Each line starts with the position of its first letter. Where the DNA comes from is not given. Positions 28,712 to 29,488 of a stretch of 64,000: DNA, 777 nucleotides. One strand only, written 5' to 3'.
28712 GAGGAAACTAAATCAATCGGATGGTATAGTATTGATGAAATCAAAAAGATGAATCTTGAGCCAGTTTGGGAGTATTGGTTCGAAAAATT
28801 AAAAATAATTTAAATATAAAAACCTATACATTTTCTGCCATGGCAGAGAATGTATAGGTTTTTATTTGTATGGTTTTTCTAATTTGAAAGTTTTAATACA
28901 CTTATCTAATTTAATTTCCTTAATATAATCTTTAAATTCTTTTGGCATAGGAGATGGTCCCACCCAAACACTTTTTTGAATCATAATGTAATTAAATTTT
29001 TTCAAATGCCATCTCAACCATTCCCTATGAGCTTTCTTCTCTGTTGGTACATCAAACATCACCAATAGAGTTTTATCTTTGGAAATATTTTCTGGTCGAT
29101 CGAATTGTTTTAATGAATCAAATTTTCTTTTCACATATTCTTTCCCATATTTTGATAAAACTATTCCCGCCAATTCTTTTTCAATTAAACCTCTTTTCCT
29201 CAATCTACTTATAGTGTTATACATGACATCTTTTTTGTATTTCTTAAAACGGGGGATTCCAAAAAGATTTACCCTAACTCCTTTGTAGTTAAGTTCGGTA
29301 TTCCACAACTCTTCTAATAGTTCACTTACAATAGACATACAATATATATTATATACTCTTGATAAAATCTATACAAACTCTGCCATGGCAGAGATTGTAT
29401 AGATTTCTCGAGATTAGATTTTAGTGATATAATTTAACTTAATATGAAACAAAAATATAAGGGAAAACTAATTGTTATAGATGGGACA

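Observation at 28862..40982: Two paralogous wHTH plus Cas2/VapD-like-pattern proteins, each on a repeat-flanked mini-cassette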

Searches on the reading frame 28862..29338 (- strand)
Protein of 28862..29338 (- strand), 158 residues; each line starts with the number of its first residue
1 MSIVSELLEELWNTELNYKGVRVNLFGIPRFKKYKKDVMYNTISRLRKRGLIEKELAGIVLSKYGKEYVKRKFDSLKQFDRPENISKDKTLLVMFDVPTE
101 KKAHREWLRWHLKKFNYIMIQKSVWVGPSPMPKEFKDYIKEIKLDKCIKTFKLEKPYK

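Call 3: search_protein_families(library=pfam, proteins=[window:28862-29338:-], max_evalue=1)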
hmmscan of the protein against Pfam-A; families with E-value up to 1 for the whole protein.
window:28862-29338:- (158 aa): 2 families
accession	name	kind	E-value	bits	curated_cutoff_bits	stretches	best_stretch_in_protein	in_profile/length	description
PF20803.2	PaaX_M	-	3.9e-13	49.8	24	1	92-154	10-72/83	PaaX protein central Cas2-like domain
PF09827.14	CRISPR_Cas2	-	7.6e-06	26.5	23.8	1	91-143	3-51/74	CRISPR associated protein Cas2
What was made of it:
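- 28862..29338 (-): Paralogue A gene (158 aa). Residues ~24-75 form the winged helix (about 29114-29338). Residues ~88-158 form the Cas2-like domain (28865-29077). Pfam PF20803 E 3.9e-13 and PF09827 at 26.5 bits (call 3).
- Closest known: PaaX. Same: N-terminal winged helix followed by the Cas2-like central domain (PF20803 hit, call 3).
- PF20803 is well above its cutoff in both proteins (call 3). PF20803 scores about twice as high as Cas2 (call 3).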

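Call 4: search_protein_families(library=ncbifam, proteins=[window:28862-29338:-], max_evalue=1)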
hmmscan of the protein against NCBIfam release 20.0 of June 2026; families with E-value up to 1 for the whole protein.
window:28862-29338:- (158 aa): 4 families
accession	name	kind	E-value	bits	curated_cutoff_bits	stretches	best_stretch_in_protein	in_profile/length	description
TIGR01573.1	cas2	equivalog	4.5e-06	26.8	24.5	1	90-128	2-41/96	CRISPR-associated endonuclease Cas2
TIGR02277.1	PaaX_trns_reg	equivalog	0.00021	20.9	264.55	1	37-149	35-147/279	phenylacetic acid degradation operon negative regulatory protein PaaX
NF053660.1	ORF80_fam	equivalog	0.01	15.7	95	1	29-55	23-49/70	ORF80 family leucine zipper DNA-binding protein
NF000129.1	D_ala_D_lac_Sc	exception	0.29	10.3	650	1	71-103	238-270/346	D-alanine--(R)-lactate ligase VanA-Sc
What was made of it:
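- On PaaX family (TIGR02277 / COG3327): The proteins end at 158 and 163 aa. TIGR02277 scores 20.9 bits against a cutoff of 264.55, covering profile positions 35-147 of 279 (call 4).
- Closest known: PaaX. Different: About 160 aa instead of about 305-315 aa. The C-terminal five-helix effector (PA-CoA) domain is absent, and TIGR02277 scores 20.9 bits against a cutoff of 264.55 (call 4).
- TIGR01573 scores 26.8 bits against a cutoff of 24.5, and PF09827 scores 26.5 against 23.8, for A (calls 3, 4). B is below both Cas2 cutoffs (calls 3, 4).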

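Call 13: find_encoding_contigs(protein=window:28862-29338:-, flank=10000, max_places=6)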
Protein window:28862-29338:- (158 aa): 5 contigs read that carry it; 4 places shown.
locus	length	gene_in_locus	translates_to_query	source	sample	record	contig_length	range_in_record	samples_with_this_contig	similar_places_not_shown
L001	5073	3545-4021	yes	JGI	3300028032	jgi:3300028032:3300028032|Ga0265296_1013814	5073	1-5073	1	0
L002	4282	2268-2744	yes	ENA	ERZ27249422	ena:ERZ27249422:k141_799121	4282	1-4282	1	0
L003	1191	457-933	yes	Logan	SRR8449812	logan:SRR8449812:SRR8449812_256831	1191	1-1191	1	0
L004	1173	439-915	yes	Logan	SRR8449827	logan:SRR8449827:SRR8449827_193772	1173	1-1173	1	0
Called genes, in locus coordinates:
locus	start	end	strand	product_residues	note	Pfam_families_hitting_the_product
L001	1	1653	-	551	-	?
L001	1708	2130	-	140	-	PF00692:dUTPase, PF22769:DCD (weak)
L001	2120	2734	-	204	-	-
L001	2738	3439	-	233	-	PF01712:dNK (weak), PF02223:Thymidylate_kin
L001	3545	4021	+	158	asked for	PF09827:CRISPR_Cas2 (faint), PF20803:PaaX_M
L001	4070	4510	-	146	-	PF00293:NUDIX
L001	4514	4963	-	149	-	-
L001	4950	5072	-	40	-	?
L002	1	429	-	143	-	?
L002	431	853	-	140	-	PF00692:dUTPase, PF22769:DCD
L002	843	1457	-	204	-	-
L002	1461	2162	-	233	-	PF01712:dNK (weak), PF02223:Thymidylate_kin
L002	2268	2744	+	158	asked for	PF09827:CRISPR_Cas2 (faint), PF20803:PaaX_M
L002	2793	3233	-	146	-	PF00293:NUDIX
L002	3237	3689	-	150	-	-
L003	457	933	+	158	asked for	PF09827:CRISPR_Cas2 (faint), PF20803:PaaX_M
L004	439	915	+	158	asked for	PF09827:CRISPR_Cas2 (faint), PF20803:PaaX_M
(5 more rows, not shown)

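Call 14: find_homologous_proteins(query=window:28862-29338:-)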
Query window:28862-29338:- (158 aa): 961 proteins with E <= 0.001 among 998 candidates; the best 120 are listed.
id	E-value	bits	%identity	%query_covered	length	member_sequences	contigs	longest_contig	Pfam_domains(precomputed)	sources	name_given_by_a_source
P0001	4.9e-96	337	97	100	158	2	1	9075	PF20803.3,PF09827.15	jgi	jgi:DNA-binding transcriptional regulator PaaX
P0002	8.1e-89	314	90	100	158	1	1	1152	PF20803.3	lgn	-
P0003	4.3e-86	305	83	100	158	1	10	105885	PF20803.3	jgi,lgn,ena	-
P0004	1.3e-85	303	84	100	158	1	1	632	PF20803.3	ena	-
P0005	3.0e-84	299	82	100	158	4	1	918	PF20803.3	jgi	jgi:CRISPR-associated endonuclease Cas2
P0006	1.8e-83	296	83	99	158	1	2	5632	PF20803.3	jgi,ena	jgi:DNA-binding transcriptional regulator PaaX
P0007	1.7e-82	293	82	99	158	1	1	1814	PF20803.3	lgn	-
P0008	2.8e-81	289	79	100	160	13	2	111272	PF20803.3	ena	-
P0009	3.2e-81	289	80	100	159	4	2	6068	PF20803.3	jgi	jgi:DNA-binding transcriptional regulator PaaX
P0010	3.8e-81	289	77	100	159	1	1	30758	PF20803.3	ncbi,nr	ncbi:MAG: hypothetical protein JJE53_00935 [Candidatus Pacebacteria bacterium]|nr:hypothetical prote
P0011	5.6e-81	288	81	100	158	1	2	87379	PF20803.3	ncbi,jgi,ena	ncbi:MAG: hypothetical protein WCT42_01425 [Candidatus Paceibacterota bacterium]|jgi:DNA-binding tra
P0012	7.7e-81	288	80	99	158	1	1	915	PF20803.3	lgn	-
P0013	1.2e-80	287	80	100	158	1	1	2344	PF20803.3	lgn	-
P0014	1.6e-80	287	82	99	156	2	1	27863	PF20803.3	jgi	jgi:DNA-binding transcriptional regulator PaaX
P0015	2.0e-80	286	80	100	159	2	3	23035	PF20803.3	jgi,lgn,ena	-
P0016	2.3e-80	286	80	100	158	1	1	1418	PF20803.3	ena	-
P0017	5.2e-80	285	77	100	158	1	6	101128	PF20803.3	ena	-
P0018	5.3e-80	285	80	100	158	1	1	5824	PF20803.3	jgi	-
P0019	1.1e-79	284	78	100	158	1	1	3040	PF20803.3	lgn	-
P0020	1.3e-79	284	78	100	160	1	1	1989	PF20803.3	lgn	-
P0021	1.4e-79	284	81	100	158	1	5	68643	PF20803.3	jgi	-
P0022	1.5e-79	283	79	99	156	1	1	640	PF20803.3,PF09827.15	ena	-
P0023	2.4e-79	283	79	100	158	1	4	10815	PF20803.3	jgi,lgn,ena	-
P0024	2.4e-79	283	78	99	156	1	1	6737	PF20803.3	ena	-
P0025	2.5e-79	283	79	100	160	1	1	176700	PF20803.3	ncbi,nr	ncbi:MAG TPA: CRISPR-associated endonuclease Cas2 [Candidatus Paceibacterota bacterium]|nr:CRISPR-as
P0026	3.2e-79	282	80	100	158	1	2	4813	PF20803.3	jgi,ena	-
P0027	3.5e-79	282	80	100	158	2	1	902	PF20803.3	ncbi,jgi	jgi:hypothetical protein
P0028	9.6e-79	281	78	100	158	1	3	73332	PF20803.3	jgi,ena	-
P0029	1.2e-78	281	77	100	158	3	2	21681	PF20803.3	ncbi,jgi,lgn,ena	ncbi:MAG TPA: CRISPR-associated endonuclease Cas2 [Candidatus Paceibacterota bacterium]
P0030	1.2e-78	280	77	99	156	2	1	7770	PF20803.3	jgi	-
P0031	1.3e-78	280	77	100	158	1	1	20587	PF20803.3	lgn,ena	-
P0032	1.4e-78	280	78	100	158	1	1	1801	PF20803.3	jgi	jgi:DNA-binding transcriptional regulator PaaX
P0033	1.5e-78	280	78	100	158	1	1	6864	PF20803.3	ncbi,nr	ncbi:MAG: CRISPR-associated endonuclease Cas2 [Candidatus Pacebacteria bacterium]|nr:CRISPR-associat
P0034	3.2e-78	279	77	100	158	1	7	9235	PF20803.3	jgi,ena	jgi:DNA-binding transcriptional regulator PaaX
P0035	3.4e-78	279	78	100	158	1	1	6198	PF20803.3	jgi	jgi:DNA-binding transcriptional regulator PaaX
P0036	3.6e-78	279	77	100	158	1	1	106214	PF20803.3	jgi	jgi:DNA-binding transcriptional regulator PaaX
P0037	3.7e-78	279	76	100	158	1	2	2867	PF20803.3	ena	-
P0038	3.7e-78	279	78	99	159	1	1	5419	PF20803.3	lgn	-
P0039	4.7e-78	279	77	100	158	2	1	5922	PF20803.3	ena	-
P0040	8.7e-78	278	77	99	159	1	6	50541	PF20803.3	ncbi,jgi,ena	ncbi:MAG TPA: hypothetical protein VIK86_07660 [Candidatus Paceibacterota bacterium]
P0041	1.3e-77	277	78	100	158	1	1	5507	PF20803.3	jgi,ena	-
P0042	1.7e-77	277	76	99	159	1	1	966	PF20803.3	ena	-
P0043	1.8e-77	277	77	100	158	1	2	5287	PF20803.3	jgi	jgi:DNA-binding transcriptional regulator PaaX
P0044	2.1e-77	276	77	100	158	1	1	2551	PF20803.3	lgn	-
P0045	2.2e-77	276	78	99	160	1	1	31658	PF20803.3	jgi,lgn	-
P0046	2.3e-77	276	77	100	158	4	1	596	PF20803.3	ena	-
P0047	2.4e-77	276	77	100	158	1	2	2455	PF20803.3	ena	-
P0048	2.7e-77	276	78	100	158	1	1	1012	PF20803.3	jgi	jgi:DNA-binding transcriptional regulator PaaX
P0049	2.9e-77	276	76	99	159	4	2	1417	PF20803.3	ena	-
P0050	3.7e-77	276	76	100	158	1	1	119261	PF20803.3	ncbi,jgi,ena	ncbi:MAG: CRISPR-associated endonuclease Cas2 [Candidatus Paceibacterota bacterium]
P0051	4.5e-77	275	76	100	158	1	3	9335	PF20803.3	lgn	-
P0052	4.6e-77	275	78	100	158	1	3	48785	PF20803.3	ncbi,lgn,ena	ncbi:MAG: CRISPR-associated endonuclease Cas2 [Patescibacteria group bacterium]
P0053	4.9e-77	275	76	99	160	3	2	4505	PF20803.3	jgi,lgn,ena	-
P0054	5.8e-77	275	76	100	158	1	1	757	PF20803.3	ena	-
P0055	9.3e-77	274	78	99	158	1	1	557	PF20803.3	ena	-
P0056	9.4e-77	274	77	100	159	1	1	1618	PF20803.3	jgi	jgi:DNA-binding transcriptional regulator PaaX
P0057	9.5e-77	274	77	100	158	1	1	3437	PF20803.3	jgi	-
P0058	1.0e-76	274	75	100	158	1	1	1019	PF20803.3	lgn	-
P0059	1.1e-76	274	76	100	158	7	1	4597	PF20803.3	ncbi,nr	ncbi:MAG: CRISPR-associated endonuclease Cas2 [Candidatus Nomurabacteria bacterium]|nr:CRISPR-associ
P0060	1.1e-76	274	77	98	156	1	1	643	PF20803.3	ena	-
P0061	1.1e-76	274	79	99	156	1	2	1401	PF20803.3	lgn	-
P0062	1.2e-76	274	76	100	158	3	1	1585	PF20803.3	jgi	-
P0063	1.3e-76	274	76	100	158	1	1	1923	PF20803.3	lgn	-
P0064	1.8e-76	273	76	99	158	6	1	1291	PF20803.3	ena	-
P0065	1.9e-76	273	77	100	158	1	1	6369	PF20803.3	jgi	-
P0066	2.3e-76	273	78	99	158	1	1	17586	PF20803.3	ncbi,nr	ncbi:MAG: CRISPR-associated endonuclease Cas2 [Candidatus Pacebacteria bacterium]|nr:CRISPR-associat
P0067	2.4e-76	273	78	100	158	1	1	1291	PF21715.4,PF20803.3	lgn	-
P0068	2.4e-76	273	76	99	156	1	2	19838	PF20803.3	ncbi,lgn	-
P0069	2.4e-76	273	78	98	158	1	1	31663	PF20803.3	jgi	-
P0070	2.7e-76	273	77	100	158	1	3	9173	PF20803.3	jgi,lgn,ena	-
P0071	2.9e-76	273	75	100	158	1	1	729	PF20803.3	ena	-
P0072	3.5e-76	272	75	100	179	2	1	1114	PF20803.3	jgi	-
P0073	3.7e-76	272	73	100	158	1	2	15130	PF20803.3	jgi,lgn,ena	-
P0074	5.0e-76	272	75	99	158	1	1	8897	PF20803.3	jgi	jgi:DNA-binding transcriptional regulator PaaX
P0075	5.1e-76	272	76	99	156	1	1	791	PF20803.3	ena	-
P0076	5.2e-76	272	76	100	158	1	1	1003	PF20803.3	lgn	-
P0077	6.0e-76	272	77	100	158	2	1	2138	PF20803.3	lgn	-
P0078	7.7e-76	271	76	100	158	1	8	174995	PF21715.4,PF20803.3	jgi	jgi:DNA-binding transcriptional regulator PaaX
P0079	8.2e-76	271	76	99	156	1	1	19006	PF20803.3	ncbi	-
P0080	8.7e-76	271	80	96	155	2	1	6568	PF20803.3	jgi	jgi:DNA-binding transcriptional regulator PaaX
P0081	9.7e-76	271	77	100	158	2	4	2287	PF20803.3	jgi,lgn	jgi:DNA-binding transcriptional regulator PaaX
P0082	1.1e-75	271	73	100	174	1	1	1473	PF20803.3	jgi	jgi:DNA-binding transcriptional regulator PaaX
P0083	1.4e-75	271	76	99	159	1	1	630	PF20803.3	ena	-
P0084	1.7e-75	270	78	99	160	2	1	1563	PF20803.3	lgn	-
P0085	1.9e-75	270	76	99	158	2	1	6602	PF20803.3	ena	-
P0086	1.9e-75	270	76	99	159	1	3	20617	PF20803.3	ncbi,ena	ncbi:MAG: CRISPR-associated endonuclease Cas2 [Patescibacteria group bacterium]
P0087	2.1e-75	270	78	99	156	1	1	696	PF20803.3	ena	-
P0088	2.1e-75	270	76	100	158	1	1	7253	PF21715.4,PF20803.3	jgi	-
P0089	2.3e-75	270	76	100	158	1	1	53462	PF20803.3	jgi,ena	jgi:DNA-binding transcriptional regulator PaaX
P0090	2.3e-75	270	75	100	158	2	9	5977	PF20803.3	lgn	-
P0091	2.8e-75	270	73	99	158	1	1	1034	PF20803.3,PF09827.15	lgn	-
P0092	3.4e-75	269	74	99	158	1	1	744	PF20803.3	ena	-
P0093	4.5e-75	269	75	99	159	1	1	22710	PF20803.3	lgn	-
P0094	5.4e-75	269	75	99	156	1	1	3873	PF21715.4,PF20803.3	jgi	-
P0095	7.6e-75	268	75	100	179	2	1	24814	PF20803.3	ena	-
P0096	8.1e-75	268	75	98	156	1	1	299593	PF20803.3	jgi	jgi:DNA-binding transcriptional regulator PaaX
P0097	1.1e-74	268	74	99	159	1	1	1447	PF20803.3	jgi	jgi:CRISPR-associated endonuclease Cas2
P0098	1.4e-74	267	75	99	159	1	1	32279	PF20803.3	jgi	-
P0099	2.9e-74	266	73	99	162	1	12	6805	PF20803.3,PF09827.15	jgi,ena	-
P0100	3.0e-74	266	73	99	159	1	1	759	PF20803.3,PF09827.15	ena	-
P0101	3.0e-74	266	73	100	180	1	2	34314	PF20803.3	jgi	-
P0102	4.4e-74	266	73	100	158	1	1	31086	PF20803.3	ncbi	-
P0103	5.7e-74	265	74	100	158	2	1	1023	PF20803.3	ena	-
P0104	5.7e-74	265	75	99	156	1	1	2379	PF20803.3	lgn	-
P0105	6.2e-74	265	74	99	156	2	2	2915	PF20803.3,PF09827.15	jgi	-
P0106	6.4e-74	265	75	99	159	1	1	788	PF20803.3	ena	-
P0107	6.6e-74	265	73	99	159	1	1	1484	PF20803.3,PF09827.15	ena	-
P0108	6.6e-74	265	74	100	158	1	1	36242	PF20803.3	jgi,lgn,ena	-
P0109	6.9e-74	265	75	99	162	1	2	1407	PF20803.3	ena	-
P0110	7.2e-74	265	75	100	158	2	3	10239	PF20803.3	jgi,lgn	-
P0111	7.5e-74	265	75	100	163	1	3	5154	PF20803.3,PF09827.15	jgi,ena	-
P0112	8.2e-74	265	74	100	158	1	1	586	PF20803.3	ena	-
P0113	8.2e-74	265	73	99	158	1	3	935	PF20803.3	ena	-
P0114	8.2e-74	265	73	99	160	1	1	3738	PF20803.3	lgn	-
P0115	9.7e-74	265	72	99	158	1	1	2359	PF20803.3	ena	-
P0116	1.2e-73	264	73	100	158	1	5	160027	PF20803.3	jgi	jgi:DNA-binding transcriptional regulator PaaX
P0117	1.4e-73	264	73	99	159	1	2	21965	PF20803.3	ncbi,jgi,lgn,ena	-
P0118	1.8e-73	264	73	100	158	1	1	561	PF20803.3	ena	-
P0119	2.1e-73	263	74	100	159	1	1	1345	PF20803.3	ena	-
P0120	2.3e-73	263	73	99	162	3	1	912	PF20803.3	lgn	-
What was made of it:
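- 28862..29338 (-): 961 homologues, the top 120 at 73-97% identity (call 14).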

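Call 22: find_related_loci(query=A2, collection=genome_contigs, flank=6000)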
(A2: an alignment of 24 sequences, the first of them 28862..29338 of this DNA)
Query A2 (158 aa) in genome_contigs; peptide patterns used: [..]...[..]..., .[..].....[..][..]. (x = any residue, [..] = any of these).
188 stretches matched a pattern; 86 encode a relative of the query (tblastn E <= 1e-3); the best 80 are kept; 80 distinct loci.
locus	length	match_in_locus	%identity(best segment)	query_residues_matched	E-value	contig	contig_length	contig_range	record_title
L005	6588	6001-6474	77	1-158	3e-85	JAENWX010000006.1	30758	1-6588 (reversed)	MAG: Candidatus Paceibacterota bacterium isolate 5_8_m_bin13 k141_707896_length_30758_cov_102.6478, whole genome shotgun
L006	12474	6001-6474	81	1-158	4e-85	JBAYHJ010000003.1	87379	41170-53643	MAG: Candidatus Paceibacterota bacterium isolate SO_2016_GW1_147 scaffold00610_OW334_2016, whole genome shotgun sequence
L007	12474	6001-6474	78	1-158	1e-84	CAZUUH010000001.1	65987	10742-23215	MAG TPA_asm: uncultured Candidatus Saccharibacteria bacterium isolate SRP192927_co3_445 genome assembly, contig: NODE_68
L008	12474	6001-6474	78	1-158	3e-84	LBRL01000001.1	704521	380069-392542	MAG: Candidatus Nomurabacteria bacterium GW2011_GWD2_36_14 US04_C0001, whole genome shotgun sequence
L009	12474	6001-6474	78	1-158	5e-84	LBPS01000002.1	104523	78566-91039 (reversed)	MAG: Candidatus Nomurabacteria bacterium GW2011_GWE2_34_25 UR57_C0002, whole genome shotgun sequence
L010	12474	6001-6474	79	1-158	1e-83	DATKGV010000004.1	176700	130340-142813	MAG TPA_asm: Candidatus Paceibacterota bacterium isolate SMAG_U14560 k141_46071, whole genome shotgun sequence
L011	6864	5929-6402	78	1-158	1e-82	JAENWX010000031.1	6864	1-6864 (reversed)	MAG: Candidatus Paceibacterota bacterium isolate 5_8_m_bin13 k141_241401_length_6864_cov_72.0907, whole genome shotgun s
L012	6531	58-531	79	1-158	1e-82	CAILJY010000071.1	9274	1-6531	uncultured bacterium isolate Loclat_bin-15745 genome assembly, contig: bin-15745:71/86, whole genome shotgun sequence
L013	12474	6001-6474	77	1-158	7e-82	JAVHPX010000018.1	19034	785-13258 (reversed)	MAG: Candidatus Paceibacterota bacterium isolate WB01no19_32_21 NODE_1886_length_19034_cov_12.917804, whole genome shotg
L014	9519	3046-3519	76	1-158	8e-82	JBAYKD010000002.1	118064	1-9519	MAG: Candidatus Paceibacterota bacterium isolate SO_2016_GW1_71 scaffold00355_OW334_2016, whole genome shotgun sequence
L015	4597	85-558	76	1-158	3e-81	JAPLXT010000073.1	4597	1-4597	MAG: Candidatus Nomurabacteria bacterium isolate LacPavin_0920_WC57_MAG_35_7 LacPavin_0920_WC57_scaffold_1323132, whole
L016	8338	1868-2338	78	1-157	1e-80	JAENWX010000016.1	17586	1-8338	MAG: Candidatus Paceibacterota bacterium isolate 5_8_m_bin13 k141_715330_length_17586_cov_52.3188, whole genome shotgun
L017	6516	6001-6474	74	1-158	5e-80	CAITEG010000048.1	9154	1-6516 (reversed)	uncultured bacterium isolate AM-2014_bin-3045 genome assembly, contig: bin-3045:48/70, whole genome shotgun sequence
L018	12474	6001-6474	73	1-158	3e-78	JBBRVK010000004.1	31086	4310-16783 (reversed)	MAG: Candidatus Paceibacteria bacterium isolate La3_metabat2.146 La3_metabat2.146_K_1283770_L_31086_cov_19.0643, whole g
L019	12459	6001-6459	78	1-153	2e-78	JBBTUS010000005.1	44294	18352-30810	MAG: Patescibacteria group bacterium isolate H41-bin087_1 H41_bin087_1_000000000005, whole genome shotgun sequence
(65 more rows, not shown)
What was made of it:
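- Several paralogues occur per genome: at least 2-3 in 10 genomes among the 80 loci (call 22).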
